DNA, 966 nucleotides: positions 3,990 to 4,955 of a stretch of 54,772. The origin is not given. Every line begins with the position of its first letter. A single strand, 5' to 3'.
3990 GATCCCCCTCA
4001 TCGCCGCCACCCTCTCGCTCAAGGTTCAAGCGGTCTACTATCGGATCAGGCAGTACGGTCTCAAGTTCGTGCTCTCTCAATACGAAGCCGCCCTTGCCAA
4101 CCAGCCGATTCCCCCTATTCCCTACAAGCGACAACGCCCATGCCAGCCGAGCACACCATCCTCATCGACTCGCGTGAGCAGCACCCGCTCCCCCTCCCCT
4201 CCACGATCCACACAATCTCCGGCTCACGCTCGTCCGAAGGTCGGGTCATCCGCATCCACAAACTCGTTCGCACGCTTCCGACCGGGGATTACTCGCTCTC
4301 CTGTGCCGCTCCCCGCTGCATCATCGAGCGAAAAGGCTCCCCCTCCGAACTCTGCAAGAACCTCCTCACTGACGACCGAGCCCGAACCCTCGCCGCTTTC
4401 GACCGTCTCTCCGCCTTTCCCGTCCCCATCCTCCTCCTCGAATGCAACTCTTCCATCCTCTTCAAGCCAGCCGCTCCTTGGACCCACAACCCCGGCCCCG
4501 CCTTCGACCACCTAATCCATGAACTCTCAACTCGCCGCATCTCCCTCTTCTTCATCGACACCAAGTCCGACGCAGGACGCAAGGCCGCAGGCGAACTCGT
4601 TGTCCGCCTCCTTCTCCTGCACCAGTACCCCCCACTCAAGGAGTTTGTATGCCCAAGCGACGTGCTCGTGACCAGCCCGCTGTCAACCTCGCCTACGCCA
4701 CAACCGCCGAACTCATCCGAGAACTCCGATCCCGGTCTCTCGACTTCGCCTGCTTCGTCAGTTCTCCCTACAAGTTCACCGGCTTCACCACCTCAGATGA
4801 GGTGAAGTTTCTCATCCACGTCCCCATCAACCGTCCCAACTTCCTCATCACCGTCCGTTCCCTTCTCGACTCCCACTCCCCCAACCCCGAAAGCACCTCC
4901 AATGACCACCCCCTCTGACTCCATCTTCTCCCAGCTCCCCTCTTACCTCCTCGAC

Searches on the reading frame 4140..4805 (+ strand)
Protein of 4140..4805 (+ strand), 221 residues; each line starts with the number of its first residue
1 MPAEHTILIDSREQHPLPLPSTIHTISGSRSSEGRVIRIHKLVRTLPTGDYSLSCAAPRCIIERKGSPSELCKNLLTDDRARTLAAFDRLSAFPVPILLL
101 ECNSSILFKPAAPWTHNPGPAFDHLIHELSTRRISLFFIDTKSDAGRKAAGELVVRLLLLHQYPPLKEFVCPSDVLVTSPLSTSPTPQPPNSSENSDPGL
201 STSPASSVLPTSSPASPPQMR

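Call 27: search_protein_families(library=pfam, proteins=[window:4140-4805:+], max_evalue=0.01)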
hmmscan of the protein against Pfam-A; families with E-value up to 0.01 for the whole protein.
window:4140-4805:+ (221 aa): 1 family
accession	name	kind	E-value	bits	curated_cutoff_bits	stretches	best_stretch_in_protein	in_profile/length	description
PF02732.21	ERCC4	-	0.0014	19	24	1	41-106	22-92/140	ERCC4 domain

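Call 28: search_protein_families(library=phrogs, proteins=[window:4140-4805:+], max_evalue=0.01)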
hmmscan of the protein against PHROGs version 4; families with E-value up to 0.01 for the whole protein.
window:4140-4805:+ (221 aa): 1 family
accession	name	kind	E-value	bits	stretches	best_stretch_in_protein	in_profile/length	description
phrog_3490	-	DNA, RNA and nucleotide metabolism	0.00068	20.7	1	6-86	10-91/175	ERCC4-type nuclease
